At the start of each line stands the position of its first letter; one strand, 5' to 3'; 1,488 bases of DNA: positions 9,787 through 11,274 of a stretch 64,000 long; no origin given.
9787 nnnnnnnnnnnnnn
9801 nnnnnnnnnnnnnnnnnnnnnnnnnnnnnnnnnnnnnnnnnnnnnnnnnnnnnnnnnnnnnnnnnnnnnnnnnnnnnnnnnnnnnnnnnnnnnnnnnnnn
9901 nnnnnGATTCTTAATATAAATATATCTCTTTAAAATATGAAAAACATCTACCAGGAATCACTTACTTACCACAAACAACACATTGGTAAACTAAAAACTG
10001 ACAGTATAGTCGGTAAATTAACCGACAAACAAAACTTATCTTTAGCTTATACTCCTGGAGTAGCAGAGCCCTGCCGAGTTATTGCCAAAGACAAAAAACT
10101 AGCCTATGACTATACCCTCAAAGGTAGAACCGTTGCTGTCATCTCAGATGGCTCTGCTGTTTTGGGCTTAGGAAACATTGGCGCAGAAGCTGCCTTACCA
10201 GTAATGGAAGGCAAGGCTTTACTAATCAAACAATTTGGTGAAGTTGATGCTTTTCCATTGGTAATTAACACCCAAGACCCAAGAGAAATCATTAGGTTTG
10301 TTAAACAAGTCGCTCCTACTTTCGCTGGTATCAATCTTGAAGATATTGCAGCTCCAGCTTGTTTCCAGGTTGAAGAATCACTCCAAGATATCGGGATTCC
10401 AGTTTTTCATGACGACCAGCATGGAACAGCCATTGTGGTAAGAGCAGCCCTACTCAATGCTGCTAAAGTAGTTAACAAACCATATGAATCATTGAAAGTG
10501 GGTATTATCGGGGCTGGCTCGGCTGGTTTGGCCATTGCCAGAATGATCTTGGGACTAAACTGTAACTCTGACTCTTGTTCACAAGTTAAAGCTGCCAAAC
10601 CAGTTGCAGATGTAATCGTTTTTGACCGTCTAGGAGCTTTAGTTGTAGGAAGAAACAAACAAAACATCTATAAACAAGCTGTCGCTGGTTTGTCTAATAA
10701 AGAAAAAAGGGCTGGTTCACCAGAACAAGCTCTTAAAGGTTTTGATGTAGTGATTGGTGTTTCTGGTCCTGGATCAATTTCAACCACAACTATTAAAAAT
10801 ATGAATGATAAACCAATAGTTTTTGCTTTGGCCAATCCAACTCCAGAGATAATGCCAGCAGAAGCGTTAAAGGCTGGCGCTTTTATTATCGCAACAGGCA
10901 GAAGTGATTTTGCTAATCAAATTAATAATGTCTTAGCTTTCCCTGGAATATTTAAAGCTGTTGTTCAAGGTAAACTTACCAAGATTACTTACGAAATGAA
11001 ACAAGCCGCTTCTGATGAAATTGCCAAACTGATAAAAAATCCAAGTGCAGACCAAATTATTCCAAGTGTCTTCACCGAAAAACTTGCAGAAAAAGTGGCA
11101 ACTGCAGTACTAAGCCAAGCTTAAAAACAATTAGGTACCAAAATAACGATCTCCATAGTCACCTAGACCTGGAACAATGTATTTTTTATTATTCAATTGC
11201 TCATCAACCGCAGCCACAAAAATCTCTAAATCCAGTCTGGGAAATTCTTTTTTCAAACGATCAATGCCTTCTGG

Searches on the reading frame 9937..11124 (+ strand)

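Call 6: search_protein_families(library=pfam, proteins=[window:9937-11124:+], max_evalue=0.01)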
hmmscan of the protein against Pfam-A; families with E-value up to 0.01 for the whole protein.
window:9937-11124:+ (395 aa): 3 families
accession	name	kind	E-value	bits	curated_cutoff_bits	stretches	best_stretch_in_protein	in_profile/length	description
PF00390.24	malic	-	8.3e-26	91.4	23.1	1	30-149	14-181/182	Malic enzyme, N-terminal domain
PF03949.21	Malic_M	-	2.4e-23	83.2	23.5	1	163-395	3-257/258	Malic enzyme, NAD binding domain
PF02826.25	2-Hacid_dh_C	-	0.0058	16.5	25.1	0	181-211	32-62/178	D-isomer specific 2-hydroxyacid dehydrogenase, NAD binding domain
